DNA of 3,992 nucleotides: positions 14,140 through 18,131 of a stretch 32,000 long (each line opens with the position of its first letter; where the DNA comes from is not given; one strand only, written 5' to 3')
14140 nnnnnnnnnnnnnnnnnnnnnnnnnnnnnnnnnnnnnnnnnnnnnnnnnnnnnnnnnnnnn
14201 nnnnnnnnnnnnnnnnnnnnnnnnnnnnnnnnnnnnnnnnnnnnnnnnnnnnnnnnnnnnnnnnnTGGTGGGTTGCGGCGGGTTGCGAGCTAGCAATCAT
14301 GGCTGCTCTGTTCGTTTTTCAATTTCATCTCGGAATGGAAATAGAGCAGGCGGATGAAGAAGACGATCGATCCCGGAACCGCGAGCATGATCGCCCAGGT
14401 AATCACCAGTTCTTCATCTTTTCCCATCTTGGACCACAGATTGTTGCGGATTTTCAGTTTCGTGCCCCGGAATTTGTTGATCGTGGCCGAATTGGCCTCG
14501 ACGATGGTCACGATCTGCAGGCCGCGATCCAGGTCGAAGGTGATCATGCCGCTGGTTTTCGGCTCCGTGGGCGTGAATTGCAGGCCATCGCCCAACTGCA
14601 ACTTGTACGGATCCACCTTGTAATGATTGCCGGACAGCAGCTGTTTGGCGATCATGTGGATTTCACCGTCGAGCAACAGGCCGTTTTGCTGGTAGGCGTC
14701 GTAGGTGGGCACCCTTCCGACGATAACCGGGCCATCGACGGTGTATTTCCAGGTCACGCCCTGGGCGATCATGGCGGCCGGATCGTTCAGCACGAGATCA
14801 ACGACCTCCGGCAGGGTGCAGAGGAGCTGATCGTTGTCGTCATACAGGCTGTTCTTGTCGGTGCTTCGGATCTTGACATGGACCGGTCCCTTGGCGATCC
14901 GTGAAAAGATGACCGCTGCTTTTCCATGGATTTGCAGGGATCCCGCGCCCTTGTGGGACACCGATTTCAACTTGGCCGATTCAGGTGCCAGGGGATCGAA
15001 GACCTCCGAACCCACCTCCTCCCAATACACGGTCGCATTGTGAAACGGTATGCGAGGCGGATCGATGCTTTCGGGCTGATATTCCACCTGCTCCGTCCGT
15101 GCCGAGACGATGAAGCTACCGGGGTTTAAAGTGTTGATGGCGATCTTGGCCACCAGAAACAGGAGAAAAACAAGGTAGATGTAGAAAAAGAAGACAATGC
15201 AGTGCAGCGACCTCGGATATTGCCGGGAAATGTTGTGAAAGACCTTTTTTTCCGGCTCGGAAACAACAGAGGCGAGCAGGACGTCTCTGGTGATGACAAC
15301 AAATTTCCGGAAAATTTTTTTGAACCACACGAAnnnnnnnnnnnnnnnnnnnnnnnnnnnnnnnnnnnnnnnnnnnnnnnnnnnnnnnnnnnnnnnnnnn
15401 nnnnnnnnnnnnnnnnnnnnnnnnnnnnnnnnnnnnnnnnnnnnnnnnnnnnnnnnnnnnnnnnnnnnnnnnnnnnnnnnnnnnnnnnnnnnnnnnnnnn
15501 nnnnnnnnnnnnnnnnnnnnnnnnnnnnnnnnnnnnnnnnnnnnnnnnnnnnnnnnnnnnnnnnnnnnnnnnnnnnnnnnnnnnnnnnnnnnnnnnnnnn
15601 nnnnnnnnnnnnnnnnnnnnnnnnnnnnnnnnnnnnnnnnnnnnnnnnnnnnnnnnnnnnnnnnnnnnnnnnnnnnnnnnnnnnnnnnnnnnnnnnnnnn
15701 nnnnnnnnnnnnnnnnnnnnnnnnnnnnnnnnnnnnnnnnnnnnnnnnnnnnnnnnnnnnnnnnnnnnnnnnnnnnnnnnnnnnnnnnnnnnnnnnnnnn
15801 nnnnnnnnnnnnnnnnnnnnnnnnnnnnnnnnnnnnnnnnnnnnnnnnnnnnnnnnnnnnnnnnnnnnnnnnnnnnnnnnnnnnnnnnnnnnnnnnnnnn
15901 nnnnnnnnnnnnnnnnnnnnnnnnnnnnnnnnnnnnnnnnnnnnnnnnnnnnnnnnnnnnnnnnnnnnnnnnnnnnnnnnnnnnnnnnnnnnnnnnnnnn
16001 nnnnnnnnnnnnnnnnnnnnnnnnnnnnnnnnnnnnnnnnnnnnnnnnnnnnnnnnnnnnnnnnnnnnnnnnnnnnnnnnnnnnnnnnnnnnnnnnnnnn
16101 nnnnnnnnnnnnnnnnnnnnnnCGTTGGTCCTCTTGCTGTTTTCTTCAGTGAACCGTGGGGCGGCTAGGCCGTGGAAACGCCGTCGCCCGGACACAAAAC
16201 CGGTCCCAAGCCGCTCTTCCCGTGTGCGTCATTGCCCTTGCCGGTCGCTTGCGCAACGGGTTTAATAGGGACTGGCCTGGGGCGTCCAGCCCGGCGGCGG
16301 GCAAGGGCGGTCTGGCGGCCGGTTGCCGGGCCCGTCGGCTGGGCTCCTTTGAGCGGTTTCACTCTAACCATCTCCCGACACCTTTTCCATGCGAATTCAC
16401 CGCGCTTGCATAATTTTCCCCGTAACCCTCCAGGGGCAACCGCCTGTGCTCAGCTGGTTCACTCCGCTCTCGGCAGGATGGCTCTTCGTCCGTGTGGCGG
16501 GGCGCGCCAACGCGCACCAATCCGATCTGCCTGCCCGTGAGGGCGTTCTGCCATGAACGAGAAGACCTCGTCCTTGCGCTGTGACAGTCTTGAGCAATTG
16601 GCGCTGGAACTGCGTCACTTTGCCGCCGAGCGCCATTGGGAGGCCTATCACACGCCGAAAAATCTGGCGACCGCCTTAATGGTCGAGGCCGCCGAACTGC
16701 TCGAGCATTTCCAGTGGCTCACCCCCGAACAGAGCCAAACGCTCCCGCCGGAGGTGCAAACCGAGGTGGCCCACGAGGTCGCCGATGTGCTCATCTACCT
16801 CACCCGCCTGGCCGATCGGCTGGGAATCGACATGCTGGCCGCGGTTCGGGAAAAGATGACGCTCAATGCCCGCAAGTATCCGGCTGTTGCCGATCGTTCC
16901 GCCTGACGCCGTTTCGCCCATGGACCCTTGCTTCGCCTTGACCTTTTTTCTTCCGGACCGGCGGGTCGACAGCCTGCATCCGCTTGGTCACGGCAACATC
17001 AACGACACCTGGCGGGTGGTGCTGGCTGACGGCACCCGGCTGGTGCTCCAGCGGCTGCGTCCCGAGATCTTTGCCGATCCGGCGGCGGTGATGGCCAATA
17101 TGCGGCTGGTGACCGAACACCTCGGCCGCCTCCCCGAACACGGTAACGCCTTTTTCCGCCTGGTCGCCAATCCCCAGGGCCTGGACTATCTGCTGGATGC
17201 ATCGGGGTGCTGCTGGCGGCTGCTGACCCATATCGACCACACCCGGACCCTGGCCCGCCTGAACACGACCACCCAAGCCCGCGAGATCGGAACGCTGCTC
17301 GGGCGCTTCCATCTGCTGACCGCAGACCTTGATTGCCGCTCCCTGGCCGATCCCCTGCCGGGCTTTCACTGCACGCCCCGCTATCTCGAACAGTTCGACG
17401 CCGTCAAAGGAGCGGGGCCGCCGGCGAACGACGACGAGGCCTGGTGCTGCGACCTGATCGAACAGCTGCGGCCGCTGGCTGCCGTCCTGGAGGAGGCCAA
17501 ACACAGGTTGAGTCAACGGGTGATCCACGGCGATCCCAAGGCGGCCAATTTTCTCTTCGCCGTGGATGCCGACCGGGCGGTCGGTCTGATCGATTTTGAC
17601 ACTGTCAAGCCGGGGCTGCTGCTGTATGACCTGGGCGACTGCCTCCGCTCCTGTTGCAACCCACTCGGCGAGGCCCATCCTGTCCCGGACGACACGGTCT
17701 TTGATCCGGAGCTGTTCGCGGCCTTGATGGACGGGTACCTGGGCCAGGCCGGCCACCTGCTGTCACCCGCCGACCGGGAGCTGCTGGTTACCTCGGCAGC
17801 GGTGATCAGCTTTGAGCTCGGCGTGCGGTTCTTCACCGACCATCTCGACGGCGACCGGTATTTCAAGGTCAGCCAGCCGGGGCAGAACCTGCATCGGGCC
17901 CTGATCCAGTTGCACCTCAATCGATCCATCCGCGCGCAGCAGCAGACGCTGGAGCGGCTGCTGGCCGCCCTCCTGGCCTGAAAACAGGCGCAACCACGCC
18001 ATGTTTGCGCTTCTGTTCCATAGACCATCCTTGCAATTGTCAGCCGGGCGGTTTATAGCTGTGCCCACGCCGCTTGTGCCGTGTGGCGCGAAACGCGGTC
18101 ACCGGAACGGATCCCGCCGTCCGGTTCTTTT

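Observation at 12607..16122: Compact three-gene envelope operon with no recognisable function: exported protein + bitopic membrane protein + secreted repeat-bearing trypsin-fold protease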

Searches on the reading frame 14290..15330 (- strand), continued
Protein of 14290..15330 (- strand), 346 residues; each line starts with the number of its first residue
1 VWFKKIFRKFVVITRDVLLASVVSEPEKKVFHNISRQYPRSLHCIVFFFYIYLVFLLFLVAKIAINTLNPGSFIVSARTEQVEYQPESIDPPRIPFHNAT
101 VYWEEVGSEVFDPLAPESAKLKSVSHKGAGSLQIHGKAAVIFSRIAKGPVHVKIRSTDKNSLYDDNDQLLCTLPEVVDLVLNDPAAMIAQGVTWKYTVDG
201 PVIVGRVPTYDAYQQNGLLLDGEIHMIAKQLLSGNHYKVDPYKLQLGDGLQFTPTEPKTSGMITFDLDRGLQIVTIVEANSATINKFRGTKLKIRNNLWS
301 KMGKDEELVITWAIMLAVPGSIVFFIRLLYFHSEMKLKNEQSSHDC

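Call 106: search_protein_families(library=pfam, proteins=[L015:4995-6041:+, L014:4974-6974:+, L012:7217-8161:+, L012:8158-9213:+, L009:8333-10978:-, L014:7715-8674:+, L015:2071-3150:-, L010:831-2672:+, L015:6038-6616:-], max_evalue=0.001)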
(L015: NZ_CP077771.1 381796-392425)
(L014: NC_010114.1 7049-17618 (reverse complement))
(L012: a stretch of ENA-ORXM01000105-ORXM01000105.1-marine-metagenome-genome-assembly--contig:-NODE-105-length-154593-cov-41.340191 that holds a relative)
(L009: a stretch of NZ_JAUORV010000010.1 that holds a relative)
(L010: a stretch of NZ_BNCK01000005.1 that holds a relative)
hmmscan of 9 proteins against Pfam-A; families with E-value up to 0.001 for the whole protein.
L015:4995-6041:+ (348 aa): 0 families

L014:4974-6974:+ (666 aa): 4 families
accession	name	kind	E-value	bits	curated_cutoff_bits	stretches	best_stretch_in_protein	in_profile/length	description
PF23919.1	DUF7258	-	1.9e-11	44.4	27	0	272-310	33-72/76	Domain of unknown function (DUF7258)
PF16158.11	N_BRCA1_IG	-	6.5e-07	30.3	28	0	479-527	51-99/108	Ig-like domain from next to BRCA1 gene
PF04616.20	Glyco_hydro_43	-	0.00043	20.2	32.2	0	518-634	117-231/288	Glycosyl hydrolases family 43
PF22247.2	Diox-like_N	-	0.00056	20.4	27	0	280-291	42-53/60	Catechol 2,3-dioxygenase-like N-terminal domain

L012:7217-8161:+ (314 aa): 1 family
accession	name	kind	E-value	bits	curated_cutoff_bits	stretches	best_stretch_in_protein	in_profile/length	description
PF13365.12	Trypsin_2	-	0.00018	22.7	27.6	1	35-91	2-64/144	Trypsin-like peptidase domain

L012:8158-9213:+ (351 aa): 0 families

L009:8333-10978:- (881 aa): 5 families
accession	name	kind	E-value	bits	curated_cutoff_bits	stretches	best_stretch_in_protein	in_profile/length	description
PF13191.12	AAA_16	-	2.1e-17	64.6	32.6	1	3-135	3-160/167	AAA ATPase domain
PF00196.25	GerE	-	3.6e-16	59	23.5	1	819-871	3-55/57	Bacterial regulatory proteins, luxR family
PF13424.12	TPR_12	-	7.3e-14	52.2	30.1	1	408-455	27-76/77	Tetratricopeptide repeat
PF17874.7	TPR_MalT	-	3.5e-08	33.6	45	1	420-505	118-202/336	MalT-like TPR region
PF13401.12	AAA_22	-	0.00023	21.9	27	1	22-132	4-109/130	AAA domain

L014:7715-8674:+ (319 aa): 1 family
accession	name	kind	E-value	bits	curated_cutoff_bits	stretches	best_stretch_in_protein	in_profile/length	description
PF13391.12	HNH_2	-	4.7e-12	46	21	1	208-260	1-65/66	HNH endonuclease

L015:2071-3150:- (359 aa): 2 families
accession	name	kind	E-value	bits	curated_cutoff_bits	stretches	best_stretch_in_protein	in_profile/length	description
PF01844.29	HNH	-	1e-05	26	21.4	1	230-273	1-46/47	HNH endonuclease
PF13395.12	HNH_4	-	4.4e-05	23.8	22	1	239-273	16-50/54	HNH endonuclease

L010:831-2672:+ (613 aa): 1 family
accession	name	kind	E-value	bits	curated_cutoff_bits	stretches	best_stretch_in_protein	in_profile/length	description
PF09823.15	DUF2357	-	2.3e-06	27.5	23.3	1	125-213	96-185/251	Domain of unknown function (DUF2357)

L015:6038-6616:- (192 aa): 0 families

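Call 107: search_protein_families(library=padloc, alignment_id=A4, max_evalue=0.01)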
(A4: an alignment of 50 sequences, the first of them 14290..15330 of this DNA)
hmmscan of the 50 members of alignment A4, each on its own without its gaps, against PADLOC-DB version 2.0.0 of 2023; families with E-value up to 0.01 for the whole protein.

A. member 1, window:14290-15330:- (346 aa): 0 families

B. families by the number of members that match (of 50 scanned): 1 family
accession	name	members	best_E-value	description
PDLC03809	RTasNUDIX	1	0.0025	DRT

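Call 108: search_protein_families(library=padloc, proteins=[L009:6345-7001:+, L010:6268-6957:+, L011:7154-7810:+, L012:5256-5987:+, L014:3366-4046:+, L015:3432-4139:+, L014:4974-6974:+, L015:4995-6041:+, L009:4049-6280:+, L012:7217-8161:+], max_evalue=0.01)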
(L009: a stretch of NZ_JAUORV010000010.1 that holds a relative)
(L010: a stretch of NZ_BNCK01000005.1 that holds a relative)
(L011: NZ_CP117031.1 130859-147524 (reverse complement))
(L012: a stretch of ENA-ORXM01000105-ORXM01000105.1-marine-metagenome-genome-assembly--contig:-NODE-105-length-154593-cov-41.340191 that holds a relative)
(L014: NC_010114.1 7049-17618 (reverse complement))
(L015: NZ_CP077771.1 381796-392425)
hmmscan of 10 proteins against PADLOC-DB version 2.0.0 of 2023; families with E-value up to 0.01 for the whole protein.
L009:6345-7001:+ (218 aa): 0 families

L010:6268-6957:+ (229 aa): 0 families

L011:7154-7810:+ (218 aa): 0 families

L012:5256-5987:+ (243 aa): 0 families

L014:3366-4046:+ (226 aa): 0 families

L015:3432-4139:+ (235 aa): 0 families

L014:4974-6974:+ (666 aa): 4 families
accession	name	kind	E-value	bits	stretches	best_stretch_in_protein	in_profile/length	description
PDLC03544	REase_II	-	0.00023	18.9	0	352-398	87-133/231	Type II restriction enzyme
PDLC00902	JAB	-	0.00084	17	0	263-314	66-117/159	JAB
PDLC00169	HamA1|HamA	-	0.0018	14.8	1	144-214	138-207/483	DUF1837 domain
PDLC00611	ZorB1|ZorB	-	0.0046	14.7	0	426-501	136-211/240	MotB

L015:4995-6041:+ (348 aa): 1 family
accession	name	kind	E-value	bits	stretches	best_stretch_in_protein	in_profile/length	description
PDLC03375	MTase_II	-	0.00055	17.4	1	215-295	78-160/348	Type II methyltransferase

L009:4049-6280:+ (743 aa): 0 families

L012:7217-8161:+ (314 aa): 0 families

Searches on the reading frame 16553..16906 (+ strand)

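Call 80: search_protein_families(library=pfam, proteins=[window:16553-16906:+], max_evalue=0.001)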
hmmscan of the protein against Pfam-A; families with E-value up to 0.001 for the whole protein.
window:16553-16906:+ (117 aa): 1 family
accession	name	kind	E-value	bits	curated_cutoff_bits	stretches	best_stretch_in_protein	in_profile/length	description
PF12643.12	MazG-like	-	1.1e-13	51.6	27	1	43-113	4-74/85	MazG-like family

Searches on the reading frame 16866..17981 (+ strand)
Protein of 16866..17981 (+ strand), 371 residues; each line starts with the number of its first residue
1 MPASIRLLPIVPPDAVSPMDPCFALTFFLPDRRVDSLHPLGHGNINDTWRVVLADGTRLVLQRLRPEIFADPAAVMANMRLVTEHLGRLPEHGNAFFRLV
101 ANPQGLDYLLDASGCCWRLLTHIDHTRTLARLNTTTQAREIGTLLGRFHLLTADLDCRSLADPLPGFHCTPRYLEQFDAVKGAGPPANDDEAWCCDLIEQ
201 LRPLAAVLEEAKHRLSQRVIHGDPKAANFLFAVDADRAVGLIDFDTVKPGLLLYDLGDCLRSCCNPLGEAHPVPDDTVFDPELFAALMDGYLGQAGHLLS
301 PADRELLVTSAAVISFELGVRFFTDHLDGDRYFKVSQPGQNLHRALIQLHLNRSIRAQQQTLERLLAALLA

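Call 80: search_protein_families(library=pfam, proteins=[window:16866-17981:+], max_evalue=0.001)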
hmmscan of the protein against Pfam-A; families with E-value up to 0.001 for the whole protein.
window:16866-17981:+ (371 aa): 2 families
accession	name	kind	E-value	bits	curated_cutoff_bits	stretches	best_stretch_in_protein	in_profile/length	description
PF01636.29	APH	-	3.9e-22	79.6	23.2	1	37-269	2-219/239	Phosphotransferase enzyme family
PF19974.5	TCAD9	-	6.1e-05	22.8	40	1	203-256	283-334/429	Ternary complex associated domain 9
